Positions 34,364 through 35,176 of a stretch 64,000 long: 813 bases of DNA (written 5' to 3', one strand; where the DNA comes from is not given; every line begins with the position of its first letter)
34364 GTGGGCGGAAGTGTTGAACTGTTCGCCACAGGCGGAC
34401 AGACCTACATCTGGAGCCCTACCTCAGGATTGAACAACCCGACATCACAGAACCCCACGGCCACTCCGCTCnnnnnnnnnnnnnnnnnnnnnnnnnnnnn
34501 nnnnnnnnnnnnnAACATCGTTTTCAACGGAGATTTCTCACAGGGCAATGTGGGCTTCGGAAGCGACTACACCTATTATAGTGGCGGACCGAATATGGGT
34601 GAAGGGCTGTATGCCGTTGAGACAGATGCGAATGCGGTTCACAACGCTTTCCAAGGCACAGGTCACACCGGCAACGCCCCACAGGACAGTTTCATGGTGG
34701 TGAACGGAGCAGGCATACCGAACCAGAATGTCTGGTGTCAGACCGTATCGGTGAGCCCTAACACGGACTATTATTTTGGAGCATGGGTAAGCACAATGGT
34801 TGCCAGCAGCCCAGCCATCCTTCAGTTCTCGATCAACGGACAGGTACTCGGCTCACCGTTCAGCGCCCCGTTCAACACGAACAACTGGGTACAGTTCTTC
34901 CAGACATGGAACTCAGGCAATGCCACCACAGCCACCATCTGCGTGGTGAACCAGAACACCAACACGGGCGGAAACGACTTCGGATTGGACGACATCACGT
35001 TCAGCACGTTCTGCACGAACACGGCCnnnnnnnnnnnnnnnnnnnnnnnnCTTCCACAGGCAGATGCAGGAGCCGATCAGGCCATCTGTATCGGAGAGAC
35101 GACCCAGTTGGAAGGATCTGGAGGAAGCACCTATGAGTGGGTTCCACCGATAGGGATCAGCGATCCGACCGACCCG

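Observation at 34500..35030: CBM4/9-like beta-sandwich domain inserted into the SprB-repeat array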

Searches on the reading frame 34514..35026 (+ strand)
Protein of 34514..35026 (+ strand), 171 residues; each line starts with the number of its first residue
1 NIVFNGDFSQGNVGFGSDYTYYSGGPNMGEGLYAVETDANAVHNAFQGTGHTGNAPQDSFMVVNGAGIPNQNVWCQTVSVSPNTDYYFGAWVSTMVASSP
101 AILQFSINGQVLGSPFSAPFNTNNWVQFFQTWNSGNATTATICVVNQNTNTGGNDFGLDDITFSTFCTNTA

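Call 7: search_protein_families(library=ncbifam, proteins=[window:34526-35014:+], max_evalue=1)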
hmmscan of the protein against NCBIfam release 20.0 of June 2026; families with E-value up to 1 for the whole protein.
window:34526-35014:+ (163 aa): 0 families

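Call 8: search_protein_families(library=pfam, proteins=[window:34526-35014:+], max_evalue=10)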
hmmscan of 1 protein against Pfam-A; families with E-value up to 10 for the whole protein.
window:34526-35014:+ (163 aa): 1 family
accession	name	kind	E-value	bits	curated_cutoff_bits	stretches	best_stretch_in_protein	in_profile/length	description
PF08846.15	DUF1816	-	0.2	12.2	27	1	67-91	6-30/65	Domain of unknown function (DUF1816)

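Call 9: find_homologous_proteins(query=window:34514-35026:+)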
Query window:34514-35026:+ (171 aa): 30 proteins with E <= 0.001 among 43 candidates.
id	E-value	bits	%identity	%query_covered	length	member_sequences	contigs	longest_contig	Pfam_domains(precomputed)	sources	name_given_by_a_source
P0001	4.5e-43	165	55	94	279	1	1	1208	-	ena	-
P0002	3.0e-39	153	52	96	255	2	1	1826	-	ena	-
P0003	4.9e-37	146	47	96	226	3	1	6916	-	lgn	-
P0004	5.6e-35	139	47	96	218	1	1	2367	PF07589.17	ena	-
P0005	6.5e-35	139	49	80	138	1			-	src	-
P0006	2.8e-34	137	63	63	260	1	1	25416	PF00801.27,PF18911.7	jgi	jgi:hypothetical protein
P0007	7.1e-33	132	86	44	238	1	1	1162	PF22352.3,PF18911.7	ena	-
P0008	2.3e-31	127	47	96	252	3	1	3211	-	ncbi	ncbi:MAG: hypothetical protein ACKOZY_12960, partial [Flavobacteriales bacterium]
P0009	2.0e-30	124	45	96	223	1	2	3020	-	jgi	jgi:hypothetical protein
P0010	5.8e-30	123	45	96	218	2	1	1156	-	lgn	-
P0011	7.6e-30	122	44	95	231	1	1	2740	-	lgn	-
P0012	3.3e-29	120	47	95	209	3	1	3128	PF07589.17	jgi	jgi:hypothetical protein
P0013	2.6e-28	117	44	95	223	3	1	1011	PF07589.17,PF02018.24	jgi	jgi:hypothetical protein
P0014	3.6e-28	117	46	96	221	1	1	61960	PF07589.17,PF02018.24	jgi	jgi:hypothetical protein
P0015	2.6e-27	114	54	61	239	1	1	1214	-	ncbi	-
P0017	6.5e-25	106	41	99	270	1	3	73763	PF02018.24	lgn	-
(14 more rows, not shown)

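Call 15: search_solved_structures(query=A2, max_evalue=10, show_alignments=3)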
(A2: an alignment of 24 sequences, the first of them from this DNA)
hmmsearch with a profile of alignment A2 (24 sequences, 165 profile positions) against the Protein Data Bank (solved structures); distinct sequences matched with E-value up to 10: 4.
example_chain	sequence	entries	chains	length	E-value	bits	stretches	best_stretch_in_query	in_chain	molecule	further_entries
8xmz_A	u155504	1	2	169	0.00041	23.6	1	72-150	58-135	T9SS C-terminal target domain-containing protein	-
6yf6_A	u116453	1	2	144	0.00086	22.5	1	70-160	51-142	Galactose-binding lectin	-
3jxs_A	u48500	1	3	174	0.0024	21.1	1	50-161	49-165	Xylanase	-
1k42_A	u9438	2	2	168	0.0043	20.2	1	50-161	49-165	Xylanase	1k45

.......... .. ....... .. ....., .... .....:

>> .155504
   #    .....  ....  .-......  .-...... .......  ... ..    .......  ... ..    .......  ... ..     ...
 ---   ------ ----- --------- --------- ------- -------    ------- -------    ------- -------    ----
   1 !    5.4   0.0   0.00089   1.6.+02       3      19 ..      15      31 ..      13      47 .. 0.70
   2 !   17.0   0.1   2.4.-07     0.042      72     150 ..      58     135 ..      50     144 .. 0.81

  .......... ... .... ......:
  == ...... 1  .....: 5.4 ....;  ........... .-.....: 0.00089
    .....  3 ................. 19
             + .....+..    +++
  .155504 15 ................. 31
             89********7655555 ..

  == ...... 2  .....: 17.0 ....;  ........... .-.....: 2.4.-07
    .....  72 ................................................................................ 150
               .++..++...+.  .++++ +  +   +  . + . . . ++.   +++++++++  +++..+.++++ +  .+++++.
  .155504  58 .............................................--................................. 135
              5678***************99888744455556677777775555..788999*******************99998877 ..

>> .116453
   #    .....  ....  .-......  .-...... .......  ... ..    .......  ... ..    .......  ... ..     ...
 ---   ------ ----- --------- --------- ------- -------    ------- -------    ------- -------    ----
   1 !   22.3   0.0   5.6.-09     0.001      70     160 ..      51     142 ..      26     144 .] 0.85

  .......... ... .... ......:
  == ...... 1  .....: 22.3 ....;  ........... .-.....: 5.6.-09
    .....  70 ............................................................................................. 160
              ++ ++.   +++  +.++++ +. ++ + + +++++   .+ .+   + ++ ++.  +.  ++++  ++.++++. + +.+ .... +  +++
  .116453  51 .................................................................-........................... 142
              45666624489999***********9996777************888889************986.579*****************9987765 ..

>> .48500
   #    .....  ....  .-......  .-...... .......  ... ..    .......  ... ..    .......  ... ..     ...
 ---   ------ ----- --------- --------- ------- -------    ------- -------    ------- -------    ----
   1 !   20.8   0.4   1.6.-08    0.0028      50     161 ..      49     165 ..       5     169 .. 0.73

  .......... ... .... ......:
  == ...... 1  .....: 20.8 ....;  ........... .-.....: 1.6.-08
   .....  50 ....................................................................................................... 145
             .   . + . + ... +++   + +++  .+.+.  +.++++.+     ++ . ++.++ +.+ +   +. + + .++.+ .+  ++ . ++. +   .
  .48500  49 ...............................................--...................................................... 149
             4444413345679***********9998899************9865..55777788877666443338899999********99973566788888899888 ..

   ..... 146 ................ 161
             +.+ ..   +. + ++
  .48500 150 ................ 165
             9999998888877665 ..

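Call 16: search_protein_families(library=pfam, alignment_id=A2, max_evalue=1)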
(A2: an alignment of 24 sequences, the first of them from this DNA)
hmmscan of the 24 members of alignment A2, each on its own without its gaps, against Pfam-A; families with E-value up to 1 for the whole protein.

A. member 1, seq(171 aa): 1 family
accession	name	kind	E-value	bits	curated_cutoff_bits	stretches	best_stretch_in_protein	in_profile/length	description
PF08846.15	DUF1816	-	0.21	12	27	1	71-95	6-30/65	Domain of unknown function (DUF1816)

B. families by the number of members that match (of 24 scanned): 16 families
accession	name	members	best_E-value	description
PF02018.23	CBM_4_9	12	2.3e-07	Carbohydrate binding domain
PF00629.30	MAM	3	0.012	MAM domain, meprin/A5/mu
PF18998.6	Flg_new_2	2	0.0086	Divergent InlB B-repeat domain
PF04862.18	DUF642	1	0.00027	Protein of unknown function (DUF642)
PF16656.11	Pur_ac_phosph_N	1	0.009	Purple acid Phosphatase, N-terminal domain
PF16627.10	BRX_assoc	1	0.027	Unstructured region between BRX_N and BRX domain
PF10179.15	NDNF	1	0.045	Neuron-derived neurotrophic factor, first Fn(III) domain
PF16841.11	CBM60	1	0.05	Ca-dependent carbohydrate-binding module xylan-binding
PF03422.21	CBM_6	1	0.06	Carbohydrate binding module (family 6)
PF16241.10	DUF4900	1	0.065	Domain of unknown function (DUF4900)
PF25235.1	DUF7850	1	0.069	Domain of unknown function (DUF7850)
PF21923.1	BON_like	1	0.099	BON-like domain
PF14481.13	Fimbrial_PilY2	1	0.18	Type 4 fimbrial biogenesis protein PilY2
PF08846.15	DUF1816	1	0.21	Domain of unknown function (DUF1816)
PF13385.13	Laminin_G_3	1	0.23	Concanavalin A-like lectin/glucanases superfamily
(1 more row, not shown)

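Call 21: predict_structure(alignment_id=A1)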
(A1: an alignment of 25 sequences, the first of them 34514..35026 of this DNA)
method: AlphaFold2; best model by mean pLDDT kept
length: 171 residues; sequences in the alignment: 25
mean_pLDDT: 93.1   pTM: 0.88
mean pLDDT of the five models: 93.1, 93.0, 92.4, 91.9, 90.3
residues with pLDDT >= 90: 144; 70-90: 20; 50-70: 6; < 50: 1
segments of 3 or more residues with pLDDT < 50: none
pLDDT, mean of each block of 10 residues (from residue 1): 93 97 91 96 92 80 94 98 97 94 98 97 96 98 93 91 82 45
secondary structure, 60 per line:
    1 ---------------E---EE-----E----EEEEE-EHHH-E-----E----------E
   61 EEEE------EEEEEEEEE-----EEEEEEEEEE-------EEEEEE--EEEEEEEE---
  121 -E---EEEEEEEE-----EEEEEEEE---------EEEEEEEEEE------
elements in order: E32-36 E60-64 E71-79 E85-94 E102-107 E110-117 E126-133 E139-146 E156-165

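Call 24: search_protein_representatives(alignment_id=A2)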
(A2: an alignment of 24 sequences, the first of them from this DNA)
Query: 24 sequences, 165 profile positions. Proteins with E-value up to 0.001 (for the whole library): 9998; up to 1e-10: 6981; up to 1e-30: 3448. The best 150 are listed.
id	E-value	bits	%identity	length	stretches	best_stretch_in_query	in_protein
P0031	0.0e+00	1030.3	-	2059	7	3-162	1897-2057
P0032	6.6e-231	774.2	-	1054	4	1-161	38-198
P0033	1.3e-196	662.7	-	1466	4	1-161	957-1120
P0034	1.9e-187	632.9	-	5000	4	1-163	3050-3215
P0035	3.5e-170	576.7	-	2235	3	1-162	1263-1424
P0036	1.0e-153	523.2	-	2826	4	1-164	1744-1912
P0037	2.4e-152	518.8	-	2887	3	2-161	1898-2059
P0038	2.3e-149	509.0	-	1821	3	1-162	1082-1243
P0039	1.6e-146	499.8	-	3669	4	1-163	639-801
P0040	8.6e-145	494.2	-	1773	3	1-162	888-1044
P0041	1.8e-143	489.9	-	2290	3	1-163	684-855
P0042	2.0e-140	480.0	-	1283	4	16-163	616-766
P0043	7.7e-140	478.1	-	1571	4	1-161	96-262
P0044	3.9e-133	456.3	-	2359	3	1-162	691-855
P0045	5.0e-133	455.9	-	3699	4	1-163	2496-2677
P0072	4.6e-106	368.2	-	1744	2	1-164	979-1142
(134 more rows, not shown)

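Call 36: fold_search(model_id=the predicted structure, library=pdb)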
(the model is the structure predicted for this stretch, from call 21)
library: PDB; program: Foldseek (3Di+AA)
matches with E <= 10: 1812; with E <= 0.001: 166
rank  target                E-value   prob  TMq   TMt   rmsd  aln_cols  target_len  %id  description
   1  2zew_A                5.0e-07  1.00  0.58  0.66   4.7       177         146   14  Family 16 Cabohydrate Binding Domain Module 1 (released 2008-03-04)
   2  4xup_C                5.9e-07  1.00  0.59  0.63   5.1       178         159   13  Structure of the N-terminal CBM22-1-CBM22-2 tandem domain from Paenibacillus barcinonensis Xyn10C (released 2015-06-03)
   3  2zex_A                5.9e-07  1.00  0.54  0.62   5.5       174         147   14  Family 16 carbohydrate binding module (released 2008-03-04)
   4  2zey_A                6.6e-07  1.00  0.58  0.67   4.0       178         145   15  Family 16 carbohydrate binding module (released 2008-03-04)
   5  3oeb_A                7.0e-07  1.00  0.56  0.65   5.4       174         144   14  Crystal structure of the Q121E mutant of C.polysaccharolyticus CBM16-1 bound to mannopentaose (released 2010-08-25)
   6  2zew_B                7.3e-07  1.00  0.55  0.62   5.1       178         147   15  Family 16 Cabohydrate Binding Domain Module 1 (released 2008-03-04)
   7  8xmz_A                7.8e-07  1.00  0.57  0.68   4.6       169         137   14  Crystal structure of a novel porphyran-binding carbohydrate binding module (released 2024-01-17)
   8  2zey_B                9.2e-07  1.00  0.57  0.66   5.0       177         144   14  Family 16 carbohydrate binding module (released 2008-03-04)
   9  4xuo_A                9.2e-07  1.00  0.59  0.64   5.1       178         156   13  Structure of the CBM22-1 xylan-binding domain from Paenibacillus barcinonensis Xyn10C (released 2015-06-03)
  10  3oea_A                9.2e-07  1.00  0.56  0.64   5.4       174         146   14  Crystal structure of the Q121E mutants of C.polysaccharolyticus CBM16-1 bound to cellopentaose (released 2010-08-25)
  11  6yf6_A                9.7e-07  1.00  0.50  0.60   1.8       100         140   14  EclA C-terminal domain; sugar-binding protein (released 2021-04-07)
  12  2zez_B                1.0e-06  1.00  0.50  0.59   6.1       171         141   18  Family 16 Carbohydrate Binding Module-2 (released 2008-03-25)
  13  8ic1_A                1.1e-06  1.00  0.58  0.23   4.9       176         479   16  endo-alpha-D-arabinanase EndoMA1 D51N mutant from Microbacterium arabinogalactanolyticum in complex with arabinooligos (released 2023-08-16)
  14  4xup_E                1.2e-06  1.00  0.58  0.62   5.5       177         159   15  Structure of the N-terminal CBM22-1-CBM22-2 tandem domain from Paenibacillus barcinonensis Xyn10C (released 2015-06-03)
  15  9h9a                  1.3e-06  1.00  0.54  0.09   8.1       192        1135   12  native structure of the full-length pesticidal protein Cry8Ba2, from crystals formed in vivo (form 1) (released 2025-12-03)
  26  6yf6_B                4.6e-06  1.00  0.49  0.60   1.8       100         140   14  EclA C-terminal domain; sugar-binding protein (released 2021-04-07)
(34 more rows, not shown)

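Call 40: search_protein_families(library=pfam, alignment_id=A3, max_evalue=0.00001)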
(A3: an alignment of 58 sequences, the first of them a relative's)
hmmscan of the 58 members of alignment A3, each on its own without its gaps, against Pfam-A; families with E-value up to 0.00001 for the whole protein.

A. member 1, P0032 (1054 aa): 0 families

B. families by the number of members that match (of 58 scanned): 28 families (the first 25 are shown)
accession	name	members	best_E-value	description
PF13585.12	CHU_C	12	5.4e-22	CHU_C Type IX secretion signal domain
PF13573.12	SprB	8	1.9e-19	SprB repeat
PF02018.23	CBM_4_9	8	4.6e-09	Carbohydrate binding domain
PF18962.6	Por_Secre_tail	7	1.7e-14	Secretion system C-terminal sorting domain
PF18911.6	PKD_4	2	2.7e-19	PKD domain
PF19081.6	Ig_7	2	1.1e-10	Ig-like domain CHU_C associated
PF00932.25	LTD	2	1e-09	Lamin Tail Domain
PF18483.9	Lectin_L-type_dom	1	1e-47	Legume lectin beta-barrel domain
PF06452.16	CBM9_1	1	3.3e-45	Carbohydrate family 9 binding domain-like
PF00691.25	OmpA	1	1.1e-22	OmpA family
PF13517.12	FG-GAP_3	1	4e-21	FG-GAP-like repeat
PF00139.26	Lectin_legB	1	2e-18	Legume lectin domain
PF01839.29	FG-GAP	1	1.1e-15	FG-GAP repeat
PF17210.9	SdrD_B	1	5.9e-15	SdrD B-like domain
PF13519.12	VWA_2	1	9.8e-14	von Willebrand factor type A domain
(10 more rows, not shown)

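Call 58: search_protein_families(library=pfam, proteins=[P0013, P0014, P0017, P0004, P0012, P0009], max_evalue=0.01)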
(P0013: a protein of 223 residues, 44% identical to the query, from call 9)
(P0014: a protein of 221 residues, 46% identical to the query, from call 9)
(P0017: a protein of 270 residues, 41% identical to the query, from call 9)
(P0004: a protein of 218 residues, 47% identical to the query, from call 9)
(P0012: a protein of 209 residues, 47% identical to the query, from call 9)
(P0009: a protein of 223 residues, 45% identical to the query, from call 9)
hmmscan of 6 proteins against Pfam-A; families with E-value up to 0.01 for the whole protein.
P0013 (223 aa): 2 families
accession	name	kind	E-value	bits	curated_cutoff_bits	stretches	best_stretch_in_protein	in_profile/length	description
PF07589.16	PEP-CTERM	-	2.7e-07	30.8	20.7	1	190-214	1-24/24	PEP-CTERM motif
PF02018.23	CBM_4_9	-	2.1e-05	25.4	25.9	1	25-160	2-121/136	Carbohydrate binding domain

P0014 (221 aa): 2 families
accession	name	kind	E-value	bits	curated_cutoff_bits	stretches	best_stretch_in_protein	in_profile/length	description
PF07589.16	PEP-CTERM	-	2.9e-07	30.7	20.7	1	193-218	1-24/24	PEP-CTERM motif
PF02018.23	CBM_4_9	-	2.5e-06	28.3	25.9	1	101-168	55-128/136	Carbohydrate binding domain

P0017 (270 aa): 1 family
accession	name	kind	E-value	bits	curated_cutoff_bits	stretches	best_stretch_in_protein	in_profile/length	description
PF02018.23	CBM_4_9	-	9.2e-07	29.7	25.9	1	84-225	2-127/136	Carbohydrate binding domain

P0004 (218 aa): 1 family
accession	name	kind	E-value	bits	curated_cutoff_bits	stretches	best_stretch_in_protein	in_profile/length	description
PF07589.16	PEP-CTERM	-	2.9e-08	33.9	20.7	1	188-211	2-24/24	PEP-CTERM motif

P0012 (209 aa): 2 families
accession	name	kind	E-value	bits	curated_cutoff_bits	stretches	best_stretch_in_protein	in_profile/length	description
PF07589.16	PEP-CTERM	-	7.2e-06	26.3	20.7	1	187-208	2-24/24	PEP-CTERM motif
PF02018.23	CBM_4_9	-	0.0028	18.5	25.9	0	25-165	2-125/136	Carbohydrate binding domain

P0009 (223 aa): 1 family
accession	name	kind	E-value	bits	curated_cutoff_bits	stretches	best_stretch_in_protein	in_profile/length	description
PF07589.16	PEP-CTERM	-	0.0011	19.4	20.7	1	201-222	2-24/24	PEP-CTERM motif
